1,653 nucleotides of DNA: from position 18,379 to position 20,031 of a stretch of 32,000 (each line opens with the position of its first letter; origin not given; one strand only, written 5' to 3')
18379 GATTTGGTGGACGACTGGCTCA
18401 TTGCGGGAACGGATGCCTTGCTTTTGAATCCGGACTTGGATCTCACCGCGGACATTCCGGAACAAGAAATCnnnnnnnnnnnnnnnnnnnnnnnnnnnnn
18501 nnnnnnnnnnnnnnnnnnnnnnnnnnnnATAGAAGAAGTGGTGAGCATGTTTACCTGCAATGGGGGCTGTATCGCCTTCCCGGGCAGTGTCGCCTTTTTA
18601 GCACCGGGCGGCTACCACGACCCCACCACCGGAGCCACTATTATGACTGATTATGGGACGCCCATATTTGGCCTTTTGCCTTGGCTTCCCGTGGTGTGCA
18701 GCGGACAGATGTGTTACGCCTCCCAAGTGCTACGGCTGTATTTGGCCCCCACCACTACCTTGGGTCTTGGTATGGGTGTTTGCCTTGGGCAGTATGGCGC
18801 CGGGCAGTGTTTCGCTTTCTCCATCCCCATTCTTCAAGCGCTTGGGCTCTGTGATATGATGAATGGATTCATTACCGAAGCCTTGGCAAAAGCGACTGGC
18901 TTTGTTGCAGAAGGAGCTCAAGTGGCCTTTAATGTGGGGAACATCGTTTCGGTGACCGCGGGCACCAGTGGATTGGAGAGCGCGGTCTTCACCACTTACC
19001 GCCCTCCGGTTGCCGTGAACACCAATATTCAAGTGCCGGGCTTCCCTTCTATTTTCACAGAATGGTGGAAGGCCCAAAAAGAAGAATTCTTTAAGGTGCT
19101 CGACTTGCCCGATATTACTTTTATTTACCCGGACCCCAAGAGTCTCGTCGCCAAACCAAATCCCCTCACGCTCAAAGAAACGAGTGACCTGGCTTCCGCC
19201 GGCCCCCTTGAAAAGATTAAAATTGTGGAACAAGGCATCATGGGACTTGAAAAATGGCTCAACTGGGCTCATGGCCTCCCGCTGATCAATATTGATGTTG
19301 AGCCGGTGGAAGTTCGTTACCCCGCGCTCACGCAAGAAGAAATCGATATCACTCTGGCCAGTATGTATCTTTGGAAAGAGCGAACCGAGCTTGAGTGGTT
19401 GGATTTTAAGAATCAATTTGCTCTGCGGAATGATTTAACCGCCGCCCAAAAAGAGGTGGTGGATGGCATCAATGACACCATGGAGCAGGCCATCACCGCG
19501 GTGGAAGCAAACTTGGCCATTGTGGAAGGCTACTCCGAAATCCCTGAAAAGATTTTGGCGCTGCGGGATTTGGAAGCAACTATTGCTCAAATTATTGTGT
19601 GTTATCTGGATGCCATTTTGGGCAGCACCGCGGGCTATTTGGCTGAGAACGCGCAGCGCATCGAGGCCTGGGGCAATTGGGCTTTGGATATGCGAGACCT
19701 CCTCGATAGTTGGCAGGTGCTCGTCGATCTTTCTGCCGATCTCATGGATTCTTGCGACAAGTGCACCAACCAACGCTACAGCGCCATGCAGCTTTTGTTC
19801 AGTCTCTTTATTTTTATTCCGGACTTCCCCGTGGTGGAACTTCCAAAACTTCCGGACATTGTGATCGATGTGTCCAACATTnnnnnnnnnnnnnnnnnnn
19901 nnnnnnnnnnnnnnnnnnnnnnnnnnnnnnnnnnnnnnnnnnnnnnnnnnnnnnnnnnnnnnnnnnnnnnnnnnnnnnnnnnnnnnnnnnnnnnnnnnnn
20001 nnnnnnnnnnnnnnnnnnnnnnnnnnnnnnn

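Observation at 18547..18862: Gly/Cys-rich hydrophobic core in the giant protein shares a CSGxxC motif with cassette protein P3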

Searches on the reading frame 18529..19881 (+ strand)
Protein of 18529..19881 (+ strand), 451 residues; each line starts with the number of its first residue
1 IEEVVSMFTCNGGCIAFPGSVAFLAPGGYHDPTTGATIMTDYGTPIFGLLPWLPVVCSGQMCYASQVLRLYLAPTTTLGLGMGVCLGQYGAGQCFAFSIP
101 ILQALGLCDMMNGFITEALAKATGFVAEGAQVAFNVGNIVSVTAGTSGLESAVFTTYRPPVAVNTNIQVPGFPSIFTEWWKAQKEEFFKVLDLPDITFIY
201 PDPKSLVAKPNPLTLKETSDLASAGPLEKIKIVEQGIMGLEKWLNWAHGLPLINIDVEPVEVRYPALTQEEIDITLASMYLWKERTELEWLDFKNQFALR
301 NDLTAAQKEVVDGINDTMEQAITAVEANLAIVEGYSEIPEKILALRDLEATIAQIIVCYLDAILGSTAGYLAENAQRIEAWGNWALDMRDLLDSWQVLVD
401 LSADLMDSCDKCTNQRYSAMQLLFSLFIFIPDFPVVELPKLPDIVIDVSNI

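Call 30: find_homologous_proteins(query=A1, max_evalue=0.00001)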
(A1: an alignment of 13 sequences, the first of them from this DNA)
Query A1 (13 sequences): 8000 candidates shared short words with the query, none scored E <= 0.00001.

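Call 33: find_related_loci(query=A2, collection=genome_contigs, flank=10000)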
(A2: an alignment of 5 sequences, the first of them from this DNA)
Query A2 (451 aa) in genome_contigs; peptide patterns used: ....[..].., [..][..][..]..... (x = any residue, [..] = any of these).
133 stretches matched a pattern; 22 encode a relative of the query (tblastn E <= 1e-3); 21 distinct loci.
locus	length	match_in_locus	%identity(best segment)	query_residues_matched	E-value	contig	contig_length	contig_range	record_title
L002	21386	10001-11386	64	1-451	0e+0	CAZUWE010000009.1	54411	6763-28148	MAG TPA_asm: uncultured Candidatus Peribacteria bacterium isolate SRP342105_co1_252 genome assembly, contig: NODE_751_le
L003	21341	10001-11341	66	1-451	0e+0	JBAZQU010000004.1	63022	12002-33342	MAG: Candidatus Gracilibacteria bacterium isolate SO_2017_SWC_60 scaffold_480_c1_LP-4_2017, whole genome shotgun sequenc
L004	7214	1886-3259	63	1-451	0e+0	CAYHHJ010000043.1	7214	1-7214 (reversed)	MAG TPA_asm: uncultured Candidatus Peribacteria bacterium isolate ERP119702_co1_18 genome assembly, contig: NODE_14841_l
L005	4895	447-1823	59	1-451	0e+0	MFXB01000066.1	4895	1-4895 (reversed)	MAG: Candidatus Peregrinibacteria bacterium RIFCSPLOWO2_01_FULL_48_20 rifcsplowo2_01_scaffold_55910, whole genome shotgu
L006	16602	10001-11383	60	1-451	0e+0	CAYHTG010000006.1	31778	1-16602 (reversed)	MAG TPA_asm: uncultured Candidatus Peribacteria bacterium isolate ERP119705_co15_114 genome assembly, contig: NODE_1133_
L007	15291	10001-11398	57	1-451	3e-178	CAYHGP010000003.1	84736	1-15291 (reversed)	MAG TPA_asm: uncultured Candidatus Peribacteria bacterium isolate ERP119702_co2_217 genome assembly, contig: NODE_75_len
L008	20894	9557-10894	56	1-451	5e-178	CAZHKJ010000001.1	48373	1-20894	MAG TPA_asm: uncultured Candidatus Peribacteria bacterium isolate SRP286056_co1_480 genome assembly, contig: NODE_714_le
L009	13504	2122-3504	56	1-451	9e-175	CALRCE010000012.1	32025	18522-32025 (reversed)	MAG: Candidatus Peribacteria bacterium isolate Ike-50m-54 genome assembly, contig: Ike-50-c629, whole genome shotgun seq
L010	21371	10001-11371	56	1-451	1e-173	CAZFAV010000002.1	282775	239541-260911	MAG TPA_asm: uncultured Candidatus Peribacteria bacterium isolate SRP342105_co1_342 genome assembly, contig: NODE_32_len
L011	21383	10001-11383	55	1-451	1e-169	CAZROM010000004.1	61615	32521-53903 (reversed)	MAG TPA_asm: uncultured Candidatus Peribacteria bacterium isolate SRP278252_co1_824 genome assembly, contig: NODE_595_le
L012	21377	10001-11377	54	1-451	2e-169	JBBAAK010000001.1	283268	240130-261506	MAG: Candidatus Gracilibacteria bacterium isolate SO_2017_GW3_40 scaffold_48_c1_OW296A_2017, whole genome shotgun sequen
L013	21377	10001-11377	54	1-451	2e-167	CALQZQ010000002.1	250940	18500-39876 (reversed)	MAG: Candidatus Peribacteria bacterium isolate MaH-04nov19-42 genome assembly, contig: MaH-04nov19-C17, whole genome sho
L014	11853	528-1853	55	1-451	1e-164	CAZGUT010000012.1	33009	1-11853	MAG TPA_asm: uncultured Candidatus Peribacteria bacterium isolate SRP077602_co2_44 genome assembly, contig: NODE_1998_le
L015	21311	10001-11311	51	1-451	2e-150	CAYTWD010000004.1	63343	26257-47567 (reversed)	MAG TPA_asm: uncultured Candidatus Peribacteria bacterium isolate SRP342105_co2_394 genome assembly, contig: NODE_406_le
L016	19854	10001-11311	50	1-451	5e-149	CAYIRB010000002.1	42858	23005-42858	MAG TPA_asm: uncultured Candidatus Peribacteria bacterium isolate ERP119705_co25_662 genome assembly, contig: NODE_339_l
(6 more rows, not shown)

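Call 45: predict_structure(alignment_id=A1)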
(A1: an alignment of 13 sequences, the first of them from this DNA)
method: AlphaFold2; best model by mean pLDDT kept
length: 451 residues; sequences in the alignment: 13
mean_pLDDT: 48.9   pTM: 0.23
mean pLDDT of the five models: 48.9, 48.8, 46.9, 46.4, 45.0
residues with pLDDT >= 90: 0; 70-90: 63; 50-70: 112; < 50: 276
segments of 3 or more residues with pLDDT < 50: 1-24, 29-37, 76-79, 100-177, 186-188, 190-193, 195-221, 227-263, 365-382, 391-393, 395-442, 444-451
pLDDT, mean of each block of 10 residues (from residue 1): 34 27 47 48 63 58 69 53 66 59 40 36 32 25 25 24 27 43 50 43 38 37 49 43 43 38 58 76 81 72 77 77 75 68 63 59 48 46 46 44 38 34 35 41 45 36
secondary structure, 60 per line:
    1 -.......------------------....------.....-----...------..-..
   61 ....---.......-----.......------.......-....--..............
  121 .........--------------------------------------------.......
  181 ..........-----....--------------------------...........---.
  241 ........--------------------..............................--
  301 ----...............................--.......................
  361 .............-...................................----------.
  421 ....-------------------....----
elements in order: H2-8 E27-30 E37-41 E47-49 H59-64 E68-74 E80-86 E93-99 H101-104 H107-129 H174-190 E196-199 H226-236 H240-248 H269-298 H305-335 H338-373 H375-409 H420-424 E444-447

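Call 63: search_solved_structures(query=A1, max_evalue=1)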
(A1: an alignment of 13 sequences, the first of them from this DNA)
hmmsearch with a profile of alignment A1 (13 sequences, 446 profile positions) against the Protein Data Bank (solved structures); distinct sequences matched with E-value up to 1: 10.
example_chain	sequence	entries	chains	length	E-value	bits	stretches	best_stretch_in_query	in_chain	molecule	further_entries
6y04_A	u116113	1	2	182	0.2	13.5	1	259-293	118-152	Carbonic anhydrase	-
3k4t_A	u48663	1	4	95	0.28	13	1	263-336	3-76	Virion-associated protein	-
5e86_A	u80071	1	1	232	0.43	12.4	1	259-334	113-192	78 kDa glucose-regulated protein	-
5e85_A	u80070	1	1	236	0.45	12.4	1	259-334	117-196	78 kDa glucose-regulated protein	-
8oyv_A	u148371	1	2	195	0.47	12.3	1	256-337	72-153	De novo designed soluble Claudin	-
2lch_A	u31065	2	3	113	0.48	12.3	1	300-385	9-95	Protein OR38 | computationally designed four-helix bundle protein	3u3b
6nyk_A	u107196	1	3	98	0.63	11.9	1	313-391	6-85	Design construct XAX_GGDQ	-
3f6n_A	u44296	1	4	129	0.69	11.8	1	263-336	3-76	Virion-associated protein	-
6n1l_A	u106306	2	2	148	0.72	11.7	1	269-346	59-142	Fibronectin-binding protein BBK32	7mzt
9v2v_A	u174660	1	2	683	0.82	11.5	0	257-380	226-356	Transcriptional regulatory protein SIN3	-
